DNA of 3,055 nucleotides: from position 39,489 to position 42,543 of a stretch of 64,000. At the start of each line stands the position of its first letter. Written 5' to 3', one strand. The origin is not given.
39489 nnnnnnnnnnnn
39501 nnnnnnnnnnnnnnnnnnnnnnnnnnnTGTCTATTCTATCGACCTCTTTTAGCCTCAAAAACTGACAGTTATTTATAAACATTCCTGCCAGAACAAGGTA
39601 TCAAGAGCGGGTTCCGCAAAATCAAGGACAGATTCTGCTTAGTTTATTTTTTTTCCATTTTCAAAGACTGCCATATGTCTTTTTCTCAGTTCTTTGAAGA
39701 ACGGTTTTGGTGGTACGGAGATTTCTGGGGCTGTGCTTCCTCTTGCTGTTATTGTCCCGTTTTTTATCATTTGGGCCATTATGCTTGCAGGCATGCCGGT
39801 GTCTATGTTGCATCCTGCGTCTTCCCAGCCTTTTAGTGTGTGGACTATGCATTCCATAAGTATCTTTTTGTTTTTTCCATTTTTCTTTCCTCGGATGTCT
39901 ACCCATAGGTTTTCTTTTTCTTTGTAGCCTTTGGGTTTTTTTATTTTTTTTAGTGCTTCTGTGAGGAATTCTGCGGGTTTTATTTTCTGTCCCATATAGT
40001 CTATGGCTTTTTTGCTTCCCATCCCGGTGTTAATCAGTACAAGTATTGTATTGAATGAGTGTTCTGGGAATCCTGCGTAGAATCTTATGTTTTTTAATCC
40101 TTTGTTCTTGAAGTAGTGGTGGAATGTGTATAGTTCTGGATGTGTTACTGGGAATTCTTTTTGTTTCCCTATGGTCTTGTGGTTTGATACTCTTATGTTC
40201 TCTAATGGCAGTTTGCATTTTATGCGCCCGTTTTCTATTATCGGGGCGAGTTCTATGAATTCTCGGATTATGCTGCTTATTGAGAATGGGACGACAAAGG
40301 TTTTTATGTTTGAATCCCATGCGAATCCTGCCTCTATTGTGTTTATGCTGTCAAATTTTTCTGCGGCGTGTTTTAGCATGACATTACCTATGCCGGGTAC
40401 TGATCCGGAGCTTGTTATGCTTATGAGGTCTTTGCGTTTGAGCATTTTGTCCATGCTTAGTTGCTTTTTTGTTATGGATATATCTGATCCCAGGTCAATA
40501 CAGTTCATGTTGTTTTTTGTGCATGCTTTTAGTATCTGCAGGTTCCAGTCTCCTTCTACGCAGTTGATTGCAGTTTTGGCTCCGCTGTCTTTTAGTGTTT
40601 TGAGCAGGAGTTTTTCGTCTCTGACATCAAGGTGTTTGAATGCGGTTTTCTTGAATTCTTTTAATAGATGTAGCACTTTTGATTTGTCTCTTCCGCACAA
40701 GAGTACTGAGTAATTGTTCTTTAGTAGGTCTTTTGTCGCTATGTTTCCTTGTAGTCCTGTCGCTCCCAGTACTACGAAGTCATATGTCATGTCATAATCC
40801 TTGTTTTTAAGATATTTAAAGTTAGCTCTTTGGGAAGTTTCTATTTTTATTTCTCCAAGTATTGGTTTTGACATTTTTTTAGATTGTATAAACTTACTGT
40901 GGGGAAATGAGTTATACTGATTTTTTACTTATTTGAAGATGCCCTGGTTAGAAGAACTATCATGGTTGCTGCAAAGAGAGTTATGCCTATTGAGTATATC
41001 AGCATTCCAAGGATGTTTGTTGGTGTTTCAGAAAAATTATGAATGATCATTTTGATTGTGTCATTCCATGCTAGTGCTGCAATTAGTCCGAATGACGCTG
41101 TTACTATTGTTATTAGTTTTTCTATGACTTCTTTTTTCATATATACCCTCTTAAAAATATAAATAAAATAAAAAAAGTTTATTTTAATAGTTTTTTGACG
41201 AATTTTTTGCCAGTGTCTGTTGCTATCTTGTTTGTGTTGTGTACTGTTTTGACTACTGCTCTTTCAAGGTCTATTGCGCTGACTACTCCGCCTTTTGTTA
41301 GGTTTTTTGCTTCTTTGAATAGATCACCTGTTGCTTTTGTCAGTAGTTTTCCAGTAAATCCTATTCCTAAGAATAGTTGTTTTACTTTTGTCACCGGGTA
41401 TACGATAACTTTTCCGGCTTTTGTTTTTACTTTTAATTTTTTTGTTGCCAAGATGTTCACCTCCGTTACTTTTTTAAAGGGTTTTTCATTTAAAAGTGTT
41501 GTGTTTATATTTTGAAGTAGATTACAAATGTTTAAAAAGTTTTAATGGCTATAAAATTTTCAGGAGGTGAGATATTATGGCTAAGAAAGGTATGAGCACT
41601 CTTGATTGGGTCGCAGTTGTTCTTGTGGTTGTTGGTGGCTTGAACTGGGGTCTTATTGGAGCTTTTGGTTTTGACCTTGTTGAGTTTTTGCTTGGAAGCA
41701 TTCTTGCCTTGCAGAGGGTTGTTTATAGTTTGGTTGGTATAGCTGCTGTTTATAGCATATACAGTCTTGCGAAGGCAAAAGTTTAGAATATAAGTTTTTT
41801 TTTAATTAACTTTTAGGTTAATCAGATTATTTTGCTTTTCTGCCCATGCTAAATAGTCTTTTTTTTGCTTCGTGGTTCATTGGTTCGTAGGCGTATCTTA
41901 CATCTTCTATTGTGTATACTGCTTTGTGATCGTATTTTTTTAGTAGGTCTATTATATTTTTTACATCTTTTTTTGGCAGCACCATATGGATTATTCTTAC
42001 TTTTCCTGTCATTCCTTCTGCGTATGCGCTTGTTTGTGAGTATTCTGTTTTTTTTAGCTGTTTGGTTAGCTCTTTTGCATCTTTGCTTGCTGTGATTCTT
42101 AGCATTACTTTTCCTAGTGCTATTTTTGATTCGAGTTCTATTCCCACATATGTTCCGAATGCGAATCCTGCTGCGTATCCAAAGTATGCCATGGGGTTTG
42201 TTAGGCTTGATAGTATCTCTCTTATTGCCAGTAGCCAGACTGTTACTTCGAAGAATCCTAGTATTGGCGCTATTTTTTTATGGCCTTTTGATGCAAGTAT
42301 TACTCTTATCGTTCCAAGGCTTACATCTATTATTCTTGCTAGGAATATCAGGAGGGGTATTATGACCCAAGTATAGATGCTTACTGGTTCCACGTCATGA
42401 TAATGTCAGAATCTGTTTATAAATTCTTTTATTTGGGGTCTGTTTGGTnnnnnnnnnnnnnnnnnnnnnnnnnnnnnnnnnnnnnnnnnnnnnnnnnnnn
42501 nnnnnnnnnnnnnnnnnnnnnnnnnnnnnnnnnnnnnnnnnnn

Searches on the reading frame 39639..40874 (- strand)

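Call 10: search_protein_families(library=pfam, proteins=[window:39639-40874:-])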
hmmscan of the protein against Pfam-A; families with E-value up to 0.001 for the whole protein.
window:39639-40874:- (411 aa): 3 families
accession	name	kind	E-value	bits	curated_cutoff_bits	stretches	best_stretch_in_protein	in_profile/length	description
PF16653.10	Sacchrp_dh_C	-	3.1e-17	64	31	1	160-399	4-263/265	Saccharopine dehydrogenase C-terminal domain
PF03435.24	Sacchrp_dh_NADP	-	1.6e-07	32.2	25.1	1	34-145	2-121/129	Saccharopine dehydrogenase NADP binding domain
PF01370.27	Epimerase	-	0.00016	21.6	20.9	1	34-106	2-72/240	NAD dependent epimerase/dehydratase family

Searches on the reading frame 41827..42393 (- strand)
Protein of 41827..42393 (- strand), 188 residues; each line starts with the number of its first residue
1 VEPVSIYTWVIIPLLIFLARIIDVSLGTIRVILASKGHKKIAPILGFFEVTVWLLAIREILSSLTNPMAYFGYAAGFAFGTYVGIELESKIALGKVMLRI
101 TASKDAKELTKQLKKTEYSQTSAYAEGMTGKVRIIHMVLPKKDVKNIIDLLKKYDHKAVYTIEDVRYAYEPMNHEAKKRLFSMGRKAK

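Call 42: search_protein_families(library=pfam, proteins=[window:41827-42393:-])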
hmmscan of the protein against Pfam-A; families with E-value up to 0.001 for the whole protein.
window:41827-42393:- (188 aa): 2 families
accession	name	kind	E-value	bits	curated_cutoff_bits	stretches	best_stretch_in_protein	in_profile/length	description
PF18955.5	DUF5698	-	9.9e-23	80.8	27.5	1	28-85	1-58/58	Domain of unknown function (DUF5698)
PF10035.14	DUF2179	-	2.1e-06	27.9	22.8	1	121-168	4-53/55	Uncharacterized protein conserved in bacteria (DUF2179)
